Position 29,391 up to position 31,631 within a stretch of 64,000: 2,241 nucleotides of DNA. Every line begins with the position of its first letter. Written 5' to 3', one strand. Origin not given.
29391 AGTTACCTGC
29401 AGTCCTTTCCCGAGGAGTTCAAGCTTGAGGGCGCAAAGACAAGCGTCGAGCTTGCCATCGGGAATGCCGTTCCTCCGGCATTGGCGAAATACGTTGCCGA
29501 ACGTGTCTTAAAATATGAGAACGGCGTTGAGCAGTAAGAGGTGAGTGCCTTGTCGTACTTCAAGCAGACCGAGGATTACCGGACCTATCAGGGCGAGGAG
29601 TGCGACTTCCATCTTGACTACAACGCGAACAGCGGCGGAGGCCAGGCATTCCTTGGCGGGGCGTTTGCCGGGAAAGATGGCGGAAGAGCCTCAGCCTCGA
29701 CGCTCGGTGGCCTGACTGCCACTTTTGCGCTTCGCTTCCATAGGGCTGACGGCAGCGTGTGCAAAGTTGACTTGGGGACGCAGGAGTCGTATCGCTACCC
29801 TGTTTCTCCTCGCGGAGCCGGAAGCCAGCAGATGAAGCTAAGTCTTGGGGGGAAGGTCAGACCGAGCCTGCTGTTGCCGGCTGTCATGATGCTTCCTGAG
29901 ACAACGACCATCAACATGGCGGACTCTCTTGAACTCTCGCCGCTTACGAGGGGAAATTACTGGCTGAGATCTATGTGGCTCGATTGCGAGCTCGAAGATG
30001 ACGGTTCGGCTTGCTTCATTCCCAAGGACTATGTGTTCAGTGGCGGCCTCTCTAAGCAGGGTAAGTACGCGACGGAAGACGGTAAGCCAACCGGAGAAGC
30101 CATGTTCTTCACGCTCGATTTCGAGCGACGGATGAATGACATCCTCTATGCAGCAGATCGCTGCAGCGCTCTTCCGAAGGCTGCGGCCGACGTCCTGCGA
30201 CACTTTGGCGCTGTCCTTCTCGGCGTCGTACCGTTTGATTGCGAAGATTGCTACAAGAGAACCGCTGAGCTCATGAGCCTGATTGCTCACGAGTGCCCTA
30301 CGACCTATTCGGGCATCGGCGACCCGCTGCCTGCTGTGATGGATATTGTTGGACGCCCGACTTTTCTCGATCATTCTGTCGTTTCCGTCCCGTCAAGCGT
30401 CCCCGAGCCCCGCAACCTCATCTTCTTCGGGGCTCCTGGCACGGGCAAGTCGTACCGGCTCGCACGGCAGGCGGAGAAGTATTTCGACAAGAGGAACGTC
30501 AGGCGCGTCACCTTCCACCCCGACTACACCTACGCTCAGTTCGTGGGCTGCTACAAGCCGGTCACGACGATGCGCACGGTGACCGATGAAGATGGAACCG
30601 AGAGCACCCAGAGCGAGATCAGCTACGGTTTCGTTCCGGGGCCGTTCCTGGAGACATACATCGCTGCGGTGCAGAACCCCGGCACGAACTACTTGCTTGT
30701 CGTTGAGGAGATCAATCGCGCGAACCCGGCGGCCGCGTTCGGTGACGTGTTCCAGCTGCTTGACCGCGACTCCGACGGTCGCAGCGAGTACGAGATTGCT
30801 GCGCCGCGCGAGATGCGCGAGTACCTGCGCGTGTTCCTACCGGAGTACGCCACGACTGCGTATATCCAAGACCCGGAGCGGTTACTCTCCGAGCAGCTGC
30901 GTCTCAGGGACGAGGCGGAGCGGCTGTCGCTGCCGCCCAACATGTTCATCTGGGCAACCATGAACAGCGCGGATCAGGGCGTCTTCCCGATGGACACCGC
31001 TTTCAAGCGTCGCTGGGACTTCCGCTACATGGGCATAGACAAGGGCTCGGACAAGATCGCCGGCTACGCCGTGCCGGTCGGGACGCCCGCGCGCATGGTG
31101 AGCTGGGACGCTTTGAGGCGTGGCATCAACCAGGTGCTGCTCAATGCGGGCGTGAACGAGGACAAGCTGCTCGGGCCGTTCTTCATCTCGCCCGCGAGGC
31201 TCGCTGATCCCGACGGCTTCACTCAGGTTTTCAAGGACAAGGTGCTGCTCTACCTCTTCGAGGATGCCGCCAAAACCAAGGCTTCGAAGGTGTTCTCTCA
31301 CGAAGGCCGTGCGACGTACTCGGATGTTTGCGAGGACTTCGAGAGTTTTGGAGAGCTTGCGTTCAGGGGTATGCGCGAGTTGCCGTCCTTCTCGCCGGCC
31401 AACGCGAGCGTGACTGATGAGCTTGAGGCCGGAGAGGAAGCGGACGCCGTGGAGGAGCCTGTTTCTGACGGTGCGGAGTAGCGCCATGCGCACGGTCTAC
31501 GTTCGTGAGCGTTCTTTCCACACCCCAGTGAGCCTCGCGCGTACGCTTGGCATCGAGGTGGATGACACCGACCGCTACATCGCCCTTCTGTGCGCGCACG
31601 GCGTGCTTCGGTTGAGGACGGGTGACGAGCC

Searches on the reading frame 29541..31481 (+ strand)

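Call 14: search_protein_families(library=pfam, proteins=[window:29541-31481:+], max_evalue=0.001)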
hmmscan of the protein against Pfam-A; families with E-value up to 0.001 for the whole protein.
window:29541-31481:+ (646 aa): 1 family
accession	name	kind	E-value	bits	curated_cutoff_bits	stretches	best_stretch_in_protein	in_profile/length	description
PF07728.20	AAA_5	-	2.5e-10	40.9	22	1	292-491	1-138/139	AAA domain (dynein-related subfamily)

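Call 16: search_protein_families(library=padloc, proteins=[window:29541-31481:+], max_evalue=0.00001)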
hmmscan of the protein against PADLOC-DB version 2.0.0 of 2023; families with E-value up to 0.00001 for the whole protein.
window:29541-31481:+ (646 aa): 2 families
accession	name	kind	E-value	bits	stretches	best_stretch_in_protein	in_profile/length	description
PDLC03448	REase_II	-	1.4e-71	239.8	2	353-608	592-844/857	Type II restriction enzyme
PDLC03547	REase_II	-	5.8e-39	132.1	1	292-586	266-537/585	Type II restriction enzyme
